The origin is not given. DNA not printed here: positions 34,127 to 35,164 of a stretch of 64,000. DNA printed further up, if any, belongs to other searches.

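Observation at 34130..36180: AT-rich 3-gene island (PD-(D/E)xK DUF3883-like nuclease – unknown – Vsr) without a methyltransferase: candidate undescribed defence/restriction-like module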

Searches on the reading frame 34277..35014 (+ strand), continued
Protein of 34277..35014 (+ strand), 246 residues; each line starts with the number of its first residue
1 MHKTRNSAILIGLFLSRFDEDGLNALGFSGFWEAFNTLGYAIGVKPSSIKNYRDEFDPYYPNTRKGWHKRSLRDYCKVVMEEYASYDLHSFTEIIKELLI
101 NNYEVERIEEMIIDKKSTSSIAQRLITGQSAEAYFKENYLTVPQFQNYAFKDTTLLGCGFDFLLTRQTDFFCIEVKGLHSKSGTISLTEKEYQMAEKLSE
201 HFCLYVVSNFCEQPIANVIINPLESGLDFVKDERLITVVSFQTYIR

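Call 52: search_protein_families(library=pfam, alignment_id=A3, max_evalue=0.001)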
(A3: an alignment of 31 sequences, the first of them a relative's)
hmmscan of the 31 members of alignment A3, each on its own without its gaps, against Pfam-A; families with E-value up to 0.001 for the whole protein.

A. member 1, L014:4610-5983:+ (458 aa): 7 families
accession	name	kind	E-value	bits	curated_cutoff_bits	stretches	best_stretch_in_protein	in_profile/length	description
PF20434.5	BD-FAE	-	3.7e-27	95.7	26.8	1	95-217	2-111/215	BD-FAE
PF00135.34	COesterase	-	3.7e-11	43.1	27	1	92-208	86-196/515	Carboxylesterase family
PF07859.19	Abhydrolase_3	-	1.8e-10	41.4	25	1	169-214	45-90/210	alpha/beta hydrolase fold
PF00326.27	Peptidase_S9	-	1.9e-08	34.5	22.6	1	172-300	44-164/213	Prolyl oligopeptidase family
PF18962.6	Por_Secre_tail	-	8.4e-08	32.8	27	1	386-448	1-67/75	Secretion system C-terminal sorting domain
PF02230.22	Abhydrolase_2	-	9.1e-05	22.8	23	0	259-304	130-180/217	Phospholipase/Carboxylesterase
PF12146.15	Hydrolase_4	-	0.00011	22.1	27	0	162-213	48-94/239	Serine aminopeptidase, S33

B. families by the number of members that match (of 31 scanned): 66 families (the first 25 are shown)
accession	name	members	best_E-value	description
PF09519.16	RE_HindVP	2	2e-131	HindVP restriction endonuclease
PF06418.20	CTP_synth_N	2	1.8e-126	CTP synthase N-terminus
PF00117.34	GATase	2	1.3e-41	Glutamine amidotransferase class-I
PF07722.19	Peptidase_C26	2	5.6e-09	Peptidase C26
PF00478.31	IMPDH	1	6.9e-162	IMP dehydrogenase / GMP reductase domain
PF03054.22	tRNA_Me_trans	1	6.7e-78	tRNA methyl transferase HUP domain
PF01709.26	Transcrip_reg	1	7.6e-36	TACO1/YebC second and third domain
PF04002.20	RadC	1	3.1e-34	RadC-like JAB domain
PF00939.25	Na_sulph_symp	1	8.5e-29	Sodium:sulfate symporter transmembrane region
PF16576.10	HlyD_D23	1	1.1e-28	Barrel-sandwich domain of CusB or HlyD membrane-fusion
PF00571.33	CBS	1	3e-27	CBS domain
PF20434.5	BD-FAE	1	3.7e-27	BD-FAE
PF03852.21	Vsr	1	3.4e-26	DNA mismatch endonuclease Vsr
PF09572.16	RE_XamI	1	6.5e-26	XamI restriction endonuclease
PF02906.19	Fe_hyd_lg_C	1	1.6e-22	Iron only hydrogenase large subunit, C-terminal domain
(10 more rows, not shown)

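Call 56: find_related_loci(query=A2, collection=viral_contigs, flank=5000)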
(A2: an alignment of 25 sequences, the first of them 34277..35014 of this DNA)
Query A2 (246 aa) in viral_contigs; peptide patterns used: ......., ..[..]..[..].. (x = any residue, [..] = any of these).
28 stretches matched a pattern, but none encodes a relative of the query by tblastn (E <= 1e-3).

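Call 57: search_dna_similar(query=window:34277-35014:+, collection=plasmids, mode=protein, max_rows=15)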
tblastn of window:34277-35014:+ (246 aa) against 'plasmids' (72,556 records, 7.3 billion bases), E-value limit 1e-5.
Records with a match: 2; places in all: 2; records where one place covers at least 80% of the query: 2.
Best place of each record, by identity: <60% 2.
By first word of the organism name: Terribacillus 1; Hymenobacter 1.
By predicted mobility (MOB-suite, as given by PLSDB): mobilizable 1; non-mobilizable 1.
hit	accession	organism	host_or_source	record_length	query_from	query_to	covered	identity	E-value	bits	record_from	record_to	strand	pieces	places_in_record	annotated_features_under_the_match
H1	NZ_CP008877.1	Terribacillus goriensis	Cryptomeria japonica var. sinensis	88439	1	222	90%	32.2%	1e-24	108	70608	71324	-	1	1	DUF3883 domain-containing protein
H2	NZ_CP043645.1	Hymenobacter sp. NBH84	pure culture,soil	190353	5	225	90%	30.9%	2e-25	111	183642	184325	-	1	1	DUF3883 domain-containing protein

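Call 58: get_annotated_region(hit=H2, flank=4000)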
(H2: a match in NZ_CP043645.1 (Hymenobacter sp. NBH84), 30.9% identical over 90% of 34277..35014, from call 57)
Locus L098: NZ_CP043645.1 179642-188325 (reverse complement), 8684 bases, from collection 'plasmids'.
description: Hymenobacter sp. NBH84 plasmid unnamed1, complete sequence
organism: Hymenobacter sp. NBH84 (NCBI taxid 2596915)
taxonomy: Bacteria; Bacteroidota; Cytophagia; Cytophagales; Hymenobacteraceae; Hymenobacter; Hymenobacter sp. NBH84
host: -; source: pure culture,soil; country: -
typing (MOB-suite, as given by PLSDB): non-mobilizable
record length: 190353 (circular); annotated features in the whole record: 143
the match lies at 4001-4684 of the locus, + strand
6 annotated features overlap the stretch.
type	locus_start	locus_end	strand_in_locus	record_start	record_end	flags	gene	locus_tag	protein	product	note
CDS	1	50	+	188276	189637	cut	-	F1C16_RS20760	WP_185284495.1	DNA cytosine methyltransferase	GO:0006304 - DNA modification [Evidence IEA]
CDS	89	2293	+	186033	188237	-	-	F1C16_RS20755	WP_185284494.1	sensor histidine kinase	-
CDS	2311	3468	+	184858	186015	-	-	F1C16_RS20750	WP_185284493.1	hypothetical protein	-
CDS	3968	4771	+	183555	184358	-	-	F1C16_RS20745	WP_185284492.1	DUF3883 domain-containing protein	-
CDS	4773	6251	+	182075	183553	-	-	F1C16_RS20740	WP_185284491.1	ATP-binding protein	-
CDS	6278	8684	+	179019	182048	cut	-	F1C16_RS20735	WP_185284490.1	Z1 domain-containing protein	-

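Call 59: get_annotated_region(hit=H1, flank=4000)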
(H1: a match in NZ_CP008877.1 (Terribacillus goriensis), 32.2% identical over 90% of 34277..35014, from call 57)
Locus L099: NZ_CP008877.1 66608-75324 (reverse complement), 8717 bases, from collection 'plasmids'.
description: Terribacillus goriensis strain MP602 plasmid pT1, complete sequence
organism: Terribacillus goriensis (NCBI taxid 386490)
taxonomy: Bacteria; Bacillota; Bacilli; Bacillales; Bacillaceae; Terribacillus; Terribacillus goriensis
host: -; source: Cryptomeria japonica var. sinensis; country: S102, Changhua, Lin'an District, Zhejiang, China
typing (MOB-suite, as given by PLSDB): mobilizable; relaxase MOBQ
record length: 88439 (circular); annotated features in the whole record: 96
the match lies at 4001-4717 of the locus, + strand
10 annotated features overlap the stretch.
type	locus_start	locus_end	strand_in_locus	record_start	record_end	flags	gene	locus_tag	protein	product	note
CDS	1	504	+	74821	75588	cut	-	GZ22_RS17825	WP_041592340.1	ParA family protein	-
CDS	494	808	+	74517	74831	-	-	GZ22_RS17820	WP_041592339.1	hypothetical protein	-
CDS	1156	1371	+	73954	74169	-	-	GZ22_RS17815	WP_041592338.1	hypothetical protein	-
CDS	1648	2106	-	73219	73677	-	-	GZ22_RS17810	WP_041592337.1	hypothetical protein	-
CDS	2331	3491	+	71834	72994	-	-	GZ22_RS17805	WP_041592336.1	hypothetical protein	-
CDS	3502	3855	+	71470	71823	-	-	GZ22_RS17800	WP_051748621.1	hypothetical protein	-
CDS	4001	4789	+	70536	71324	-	-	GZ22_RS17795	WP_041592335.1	DUF3883 domain-containing protein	-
CDS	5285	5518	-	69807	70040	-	-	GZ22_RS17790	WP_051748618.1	helix-turn-helix transcriptional regulator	-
CDS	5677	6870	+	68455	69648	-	-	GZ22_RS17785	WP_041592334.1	AIPR family protein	-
CDS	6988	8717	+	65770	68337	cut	-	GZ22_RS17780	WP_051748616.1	Z1 domain-containing protein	-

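Call 66: search_solved_structures(query=L022:4886-5779:+, max_evalue=0.00001, show_alignments=2)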
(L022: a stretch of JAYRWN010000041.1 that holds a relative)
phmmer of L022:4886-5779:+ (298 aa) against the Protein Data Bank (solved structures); distinct sequences matched with E-value up to 0.00001: 52.
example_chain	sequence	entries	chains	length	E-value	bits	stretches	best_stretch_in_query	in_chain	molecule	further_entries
10mh_A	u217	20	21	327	9.2e-69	235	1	3-295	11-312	PROTEIN (CYTOSINE-SPECIFIC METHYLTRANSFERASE HHAI) | HaeIII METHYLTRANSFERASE | Modification methylase HhaI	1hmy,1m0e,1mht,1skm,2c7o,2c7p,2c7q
1fjx_A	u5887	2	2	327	9.8e-69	234.9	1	3-295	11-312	HHAI DNA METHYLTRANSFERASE | MODIFICATION METHYLASE HHAI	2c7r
1svu_A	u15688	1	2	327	9.9e-69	234.9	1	3-295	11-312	Modification methylase HhaI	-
2uyh_A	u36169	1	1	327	1.1e-68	234.8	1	3-295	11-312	MODIFICATION METHYLASE HHAI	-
2i9k_A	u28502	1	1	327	1.2e-68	234.6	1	3-295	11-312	Modification methylase HhaI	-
2zcj_A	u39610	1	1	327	2.4e-68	233.6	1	3-295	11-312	Modification methylase HhaI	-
2uz4_A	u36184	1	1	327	4.5e-68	232.7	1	3-295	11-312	MODIFICATION METHYLASE HHAI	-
2uyc_A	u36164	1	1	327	4.6e-68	232.7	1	3-295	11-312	MODIFICATION METHYLASE HHAI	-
2z6q_A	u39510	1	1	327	6.2e-68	232.3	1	3-295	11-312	Modification methylase HhaI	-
2z6u_A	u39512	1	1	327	6.2e-68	232.3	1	3-295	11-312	Modification methylase HhaI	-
2z6a_A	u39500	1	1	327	1.6e-67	230.9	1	3-295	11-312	Modification methylase HhaI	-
3lx6_A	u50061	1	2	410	6.7e-34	120.6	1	4-174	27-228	Cytosine-specific methyltransferase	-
3me5_A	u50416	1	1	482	1.3e-33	119.6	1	66-174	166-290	Cytosine-specific methyltransferase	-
1dct_A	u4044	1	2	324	1.2e-30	109.9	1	6-184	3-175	PROTEIN (MODIFICATION METHYLASE HAEIII)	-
3ubt_Y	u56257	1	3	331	3.2e-29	105.2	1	6-184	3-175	Modification methylase HaeIII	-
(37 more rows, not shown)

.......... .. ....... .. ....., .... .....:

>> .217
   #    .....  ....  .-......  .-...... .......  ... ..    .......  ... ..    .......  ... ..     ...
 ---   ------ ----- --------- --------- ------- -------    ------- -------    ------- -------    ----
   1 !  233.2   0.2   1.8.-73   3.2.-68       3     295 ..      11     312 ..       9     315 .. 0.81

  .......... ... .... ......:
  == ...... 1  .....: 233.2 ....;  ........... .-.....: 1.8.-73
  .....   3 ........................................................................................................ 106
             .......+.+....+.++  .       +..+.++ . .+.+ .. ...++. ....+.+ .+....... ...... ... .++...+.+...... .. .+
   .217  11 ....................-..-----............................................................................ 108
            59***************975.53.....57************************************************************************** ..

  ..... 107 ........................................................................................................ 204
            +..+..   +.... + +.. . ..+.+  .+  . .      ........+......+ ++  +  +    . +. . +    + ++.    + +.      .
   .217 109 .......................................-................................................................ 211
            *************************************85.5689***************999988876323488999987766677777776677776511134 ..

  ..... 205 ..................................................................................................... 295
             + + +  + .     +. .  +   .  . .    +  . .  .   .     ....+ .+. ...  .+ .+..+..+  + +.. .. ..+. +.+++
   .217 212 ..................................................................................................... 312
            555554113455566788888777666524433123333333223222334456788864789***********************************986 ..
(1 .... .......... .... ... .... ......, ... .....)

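Call 71: find_homologous_proteins(query=L015:2145-2882:+)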
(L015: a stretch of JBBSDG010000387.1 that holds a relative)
Query L015:2145-2882:+ (246 aa): 3069 proteins with E <= 0.001 among 3381 candidates; the best 120 are listed.
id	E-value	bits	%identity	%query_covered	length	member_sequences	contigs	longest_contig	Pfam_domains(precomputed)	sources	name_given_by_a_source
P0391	1.4e-154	531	96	98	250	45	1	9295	-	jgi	jgi:hypothetical protein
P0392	3.5e-145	500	89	99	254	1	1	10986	-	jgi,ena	-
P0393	3.8e-144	496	89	98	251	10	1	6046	-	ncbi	-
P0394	1.1e-143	495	89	98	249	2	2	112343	-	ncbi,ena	-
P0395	5.2e-143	493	88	98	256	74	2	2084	-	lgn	-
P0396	1.8e-142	491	87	98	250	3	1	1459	-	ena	-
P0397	2.2e-142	491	89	98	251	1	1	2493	-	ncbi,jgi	jgi:hypothetical protein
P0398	2.3e-142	491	89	99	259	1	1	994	-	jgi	jgi:hypothetical protein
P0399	2.3e-142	491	87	98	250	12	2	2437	-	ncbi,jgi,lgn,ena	jgi:hypothetical protein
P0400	3.0e-142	490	87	98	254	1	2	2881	-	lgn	-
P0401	3.6e-142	490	88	98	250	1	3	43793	-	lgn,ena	-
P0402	5.7e-142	489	88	98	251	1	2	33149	-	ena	-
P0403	3.7e-141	487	88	98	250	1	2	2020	-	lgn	-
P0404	6.9e-141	486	87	98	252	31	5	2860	-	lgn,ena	-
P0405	1.3e-140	485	88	98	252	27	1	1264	-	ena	-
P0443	9.2e-137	472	83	99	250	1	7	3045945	-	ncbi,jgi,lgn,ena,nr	ncbi:MAG: hypothetical protein IPO46_09550 [Chitinophagaceae bacterium]|nr:hypothetical protein [Chi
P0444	9.5e-137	472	84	98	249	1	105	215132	-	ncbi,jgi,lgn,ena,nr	ncbi:MAG TPA: hypothetical protein DCQ15_11685 [Chitinophagaceae bacterium]|jgi:hypothetical protein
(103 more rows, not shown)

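Call 72: find_encoding_contigs(protein=P0444, flank=5000, max_places=6)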
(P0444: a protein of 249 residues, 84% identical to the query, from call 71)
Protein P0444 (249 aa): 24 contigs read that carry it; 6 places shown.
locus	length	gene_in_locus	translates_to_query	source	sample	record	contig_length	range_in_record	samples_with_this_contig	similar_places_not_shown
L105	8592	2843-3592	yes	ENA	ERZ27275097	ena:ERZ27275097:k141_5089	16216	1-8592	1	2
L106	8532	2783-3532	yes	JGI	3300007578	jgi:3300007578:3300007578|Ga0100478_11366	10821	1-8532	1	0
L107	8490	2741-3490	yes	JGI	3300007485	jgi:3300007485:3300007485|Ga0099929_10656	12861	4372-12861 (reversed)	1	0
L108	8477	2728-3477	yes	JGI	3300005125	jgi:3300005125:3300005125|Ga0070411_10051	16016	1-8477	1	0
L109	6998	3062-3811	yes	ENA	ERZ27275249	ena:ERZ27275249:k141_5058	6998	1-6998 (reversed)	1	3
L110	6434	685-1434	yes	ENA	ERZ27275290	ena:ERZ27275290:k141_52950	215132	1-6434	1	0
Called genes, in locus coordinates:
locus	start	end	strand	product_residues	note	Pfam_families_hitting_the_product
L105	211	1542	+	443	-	PF20578:aBig_2 (faint), PF18962:Por_Secre_tail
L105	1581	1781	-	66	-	-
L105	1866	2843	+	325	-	PF00145:DNA_methylase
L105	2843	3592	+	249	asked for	-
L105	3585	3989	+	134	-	PF03852:Vsr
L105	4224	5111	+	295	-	PF14338:Mrr_N, PF10356:RRG7 (faint), PF04471:Mrr_cat, PF22722:NA-iREase1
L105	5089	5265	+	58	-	-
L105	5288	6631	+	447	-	PF14082:SduA_C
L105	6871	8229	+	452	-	-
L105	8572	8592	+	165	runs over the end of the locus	PF04542:Sigma70_r2, PF08281:Sigma70_r4_2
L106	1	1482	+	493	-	?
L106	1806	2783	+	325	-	PF00145:DNA_methylase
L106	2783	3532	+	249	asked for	-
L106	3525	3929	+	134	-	PF03852:Vsr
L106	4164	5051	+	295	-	PF14338:Mrr_N, PF10356:RRG7 (faint), PF04471:Mrr_cat, PF22722:NA-iREase1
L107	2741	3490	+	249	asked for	-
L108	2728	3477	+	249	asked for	-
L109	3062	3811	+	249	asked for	-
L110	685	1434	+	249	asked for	-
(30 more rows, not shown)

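Call 73: find_encoding_contigs(protein=P0443, flank=5000, max_places=4)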
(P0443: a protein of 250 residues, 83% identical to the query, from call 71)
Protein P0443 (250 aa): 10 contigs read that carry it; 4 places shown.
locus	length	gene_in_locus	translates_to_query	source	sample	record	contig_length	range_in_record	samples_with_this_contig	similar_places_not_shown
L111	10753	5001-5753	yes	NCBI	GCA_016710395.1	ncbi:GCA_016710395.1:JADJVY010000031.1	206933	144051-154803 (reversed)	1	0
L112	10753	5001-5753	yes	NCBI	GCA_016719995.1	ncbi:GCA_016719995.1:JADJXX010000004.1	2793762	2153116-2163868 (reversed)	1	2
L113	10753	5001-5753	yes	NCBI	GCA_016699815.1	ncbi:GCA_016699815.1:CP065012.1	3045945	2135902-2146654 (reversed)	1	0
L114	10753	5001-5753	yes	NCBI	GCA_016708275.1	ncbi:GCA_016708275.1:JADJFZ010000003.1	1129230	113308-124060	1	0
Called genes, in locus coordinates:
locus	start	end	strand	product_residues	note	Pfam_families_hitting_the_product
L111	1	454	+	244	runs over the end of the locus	-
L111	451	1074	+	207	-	-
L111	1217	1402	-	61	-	PF00665:rve (weak)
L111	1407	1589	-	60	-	PF13276:HTH_21 (weak)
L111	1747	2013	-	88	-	PF01527:HTH_Tnp_1, PF13384:HTH_23 (faint)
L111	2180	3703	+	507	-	PF20578:aBig_2 (faint), PF18962:Por_Secre_tail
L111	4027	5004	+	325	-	PF00145:DNA_methylase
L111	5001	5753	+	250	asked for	-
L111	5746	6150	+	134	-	PF03852:Vsr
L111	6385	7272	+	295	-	PF14338:Mrr_N, PF10356:RRG7 (faint), PF04471:Mrr_cat, PF22722:NA-iREase1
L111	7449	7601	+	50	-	-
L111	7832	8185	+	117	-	-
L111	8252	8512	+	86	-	PF14082:SduA_C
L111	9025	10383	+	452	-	-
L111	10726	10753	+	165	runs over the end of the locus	PF04542:Sigma70_r2, PF08281:Sigma70_r4_2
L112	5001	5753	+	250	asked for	-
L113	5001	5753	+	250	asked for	-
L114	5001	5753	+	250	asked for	-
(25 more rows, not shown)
